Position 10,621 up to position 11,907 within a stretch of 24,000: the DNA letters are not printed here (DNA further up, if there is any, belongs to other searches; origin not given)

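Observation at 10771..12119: MqsR-like toxin paired with an MqsA-like antitoxin that has lost its zinc site and gained a Panacea (DUF4065) domain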

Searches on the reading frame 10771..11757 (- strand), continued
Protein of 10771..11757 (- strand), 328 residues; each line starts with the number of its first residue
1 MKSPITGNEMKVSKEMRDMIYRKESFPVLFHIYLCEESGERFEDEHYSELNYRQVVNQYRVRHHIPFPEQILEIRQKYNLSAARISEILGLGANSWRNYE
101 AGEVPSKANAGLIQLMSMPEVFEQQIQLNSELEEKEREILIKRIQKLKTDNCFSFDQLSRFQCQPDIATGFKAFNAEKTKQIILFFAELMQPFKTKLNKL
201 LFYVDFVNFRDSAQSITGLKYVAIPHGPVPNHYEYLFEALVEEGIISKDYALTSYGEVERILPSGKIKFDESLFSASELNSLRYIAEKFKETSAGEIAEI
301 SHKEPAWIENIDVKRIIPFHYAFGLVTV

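Call 43: predict_structure(alignment_id=A2)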
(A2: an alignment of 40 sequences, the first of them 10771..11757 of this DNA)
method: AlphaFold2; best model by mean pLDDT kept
length: 328 residues; sequences in the alignment: 40
mean_pLDDT: 94.9   pTM: 0.90
mean pLDDT of the five models: 94.9, 94.6, 94.5, 94.4, 93.5
residues with pLDDT >= 90: 302; 70-90: 24; 50-70: 2; < 50: 0
segments of 3 or more residues with pLDDT < 50: none
pLDDT, mean of each block of 10 residues (from residue 1): 91 96 97 94 94 98 97 95 94 95 97 94 93 93 92 76 94 96 98 98 98 97 97 95 96 91 97 98 98 97 97 96 93
secondary structure, 60 per line:
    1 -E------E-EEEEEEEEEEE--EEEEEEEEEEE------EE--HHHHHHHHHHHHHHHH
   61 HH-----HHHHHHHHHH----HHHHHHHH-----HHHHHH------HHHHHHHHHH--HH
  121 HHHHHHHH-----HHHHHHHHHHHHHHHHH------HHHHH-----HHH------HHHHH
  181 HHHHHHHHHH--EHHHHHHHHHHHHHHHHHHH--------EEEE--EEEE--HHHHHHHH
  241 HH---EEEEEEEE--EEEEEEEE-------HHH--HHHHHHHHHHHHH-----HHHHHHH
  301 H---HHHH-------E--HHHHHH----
elements in order: E11-21 E24-34 H45-62 H68-77 H82-89 H95-100 H107-116 H119-128 H134-150 H157-161 H176-190 H194-212 E221-224 E227-230 H233-242 E246-253 E256-263 H276-288 H294-301 H305-308 H319-324

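Call 46: fold_search(model_id=the predicted structure, library=pdb)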
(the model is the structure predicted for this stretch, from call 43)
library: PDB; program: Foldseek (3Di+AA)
matches with E <= 10: 333; with E <= 0.001: 2
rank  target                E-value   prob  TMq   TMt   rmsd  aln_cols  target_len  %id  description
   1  3gn5_A                8.9e-06  1.00  0.20  0.46   8.4       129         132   26  Structure of the E. coli protein MqsA (YgiT/b3021) (released 2010-01-12)
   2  3gn5_B                1.4e-05  1.00  0.20  0.45   8.7       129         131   26  Structure of the E. coli protein MqsA (YgiT/b3021) (released 2010-01-12)
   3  8a0x_A                1.3e-01  0.99  0.19  0.56  18.0       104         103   19  Crystal structure of the HigB2-HigA2 tetramer in complex with operator DNA (released 2023-05-03)
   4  3fmy                  2.0e-01  1.00  0.17  0.74   2.0        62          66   32  Structure of the C-terminal domain of the E. coli protein MQSA (YgiT/b3021) (released 2010-01-12)
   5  3ga8                  2.0e-01  0.97  0.14  0.46   4.5        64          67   19  Structure of the N-terminal domain of the E. coli protein MqsA (YgiT/b3021) (released 2010-01-12)
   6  5jaa_A                2.6e-01  0.99  0.19  0.58  17.4       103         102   19  Crystal structure of the HigBA2 toxin-antitoxin complex (released 2017-04-05)
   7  5j9i_C                2.7e-01  1.00  0.19  0.80   1.6        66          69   26  Crystal structure of the HigA2 antitoxin C-terminal domain (released 2017-04-05)
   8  9qbd_A                3.5e-01  0.77  0.18  0.48   7.9       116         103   13  Crystal structure of Brachyspira hampsonii PadR with Leu88 replaced by 3-aminotyrosine (released 2026-03-11)
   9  5h20                  3.7e-01  0.84  0.17  0.48   9.6       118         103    8  X-ray structure of PadR-like Transcription factor from bacteroid fragilis (released 2017-03-08)
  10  9qbd_B                3.7e-01  0.75  0.17  0.45   9.9       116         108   13  Crystal structure of Brachyspira hampsonii PadR with Leu88 replaced by 3-aminotyrosine (released 2026-03-11)
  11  1bm9_A                3.7e-01  0.41  0.18  0.43  11.7       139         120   12  REPLICATION TERMINATOR PROTEIN FROM BACILLUS SUBTILIS (released 1999-01-06)
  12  7tjj_A                3.7e-01  0.16  0.16  0.12  15.2       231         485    9  S. cerevisiae ORC bound to 84 bp ARS1 DNA and Cdc6 (state 1) with docked Orc6 N-terminal domain (released 2022-10-05)
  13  3r0a_A                3.9e-01  0.14  0.11  0.26  17.7       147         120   14  Possible transcriptional regulator from Methanosarcina mazei Go1 (gi 21227196) (released 2011-03-23)
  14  6abq_A                4.6e-01  0.77  0.16  0.42   9.2       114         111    9  Crystal structure of transcription factor from Listeria monocytogenes (released 2019-06-05)
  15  5j9i_A                4.8e-01  1.00  0.18  0.81   1.6        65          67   26  Crystal structure of the HigA2 antitoxin C-terminal domain (released 2017-04-05)
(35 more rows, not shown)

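Call 63: find_encoding_contigs(protein=P0001, flank=4000, max_places=3)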
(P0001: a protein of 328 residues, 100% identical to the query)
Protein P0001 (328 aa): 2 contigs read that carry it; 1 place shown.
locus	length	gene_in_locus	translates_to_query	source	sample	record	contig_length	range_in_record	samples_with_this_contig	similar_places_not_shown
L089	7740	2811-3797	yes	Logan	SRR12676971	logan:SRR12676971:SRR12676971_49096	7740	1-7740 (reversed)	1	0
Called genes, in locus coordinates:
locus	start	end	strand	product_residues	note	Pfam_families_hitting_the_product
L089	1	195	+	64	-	?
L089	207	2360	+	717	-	PF01391:Collagen, PF07693:KAP_NTPase, PF00004:AAA (faint)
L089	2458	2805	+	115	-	-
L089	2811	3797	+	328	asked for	PF15731:MqsA_antitoxin, PF13274:SocA_Panacea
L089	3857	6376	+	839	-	PF28527:DUF8425, PF28530:DUF8426, PF07728:AAA_5, PF28529:McrB_lid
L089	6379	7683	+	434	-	PF10117:McrBC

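Call 65: search_protein_families(library=padloc, proteins=[window:10771-11757:-, L012:2609-5395:+], max_evalue=0.001)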
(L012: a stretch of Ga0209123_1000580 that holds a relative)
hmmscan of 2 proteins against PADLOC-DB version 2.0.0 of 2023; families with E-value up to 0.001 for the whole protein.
window:10771-11757:- (328 aa): 0 families

L012:2609-5395:+ (928 aa): 4 families
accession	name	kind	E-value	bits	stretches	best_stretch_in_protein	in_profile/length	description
PDLC02361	PifA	-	7.1e-48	161.7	1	185-499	13-354/720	PifA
PDLC02210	QatA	-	1.2e-14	51.7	2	213-271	33-90/593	-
PDLC02209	QatA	-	1.2e-13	48.5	1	194-300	16-116/646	-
PDLC04957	PDC-S20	-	0.00083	16.9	1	187-425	4-281/446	-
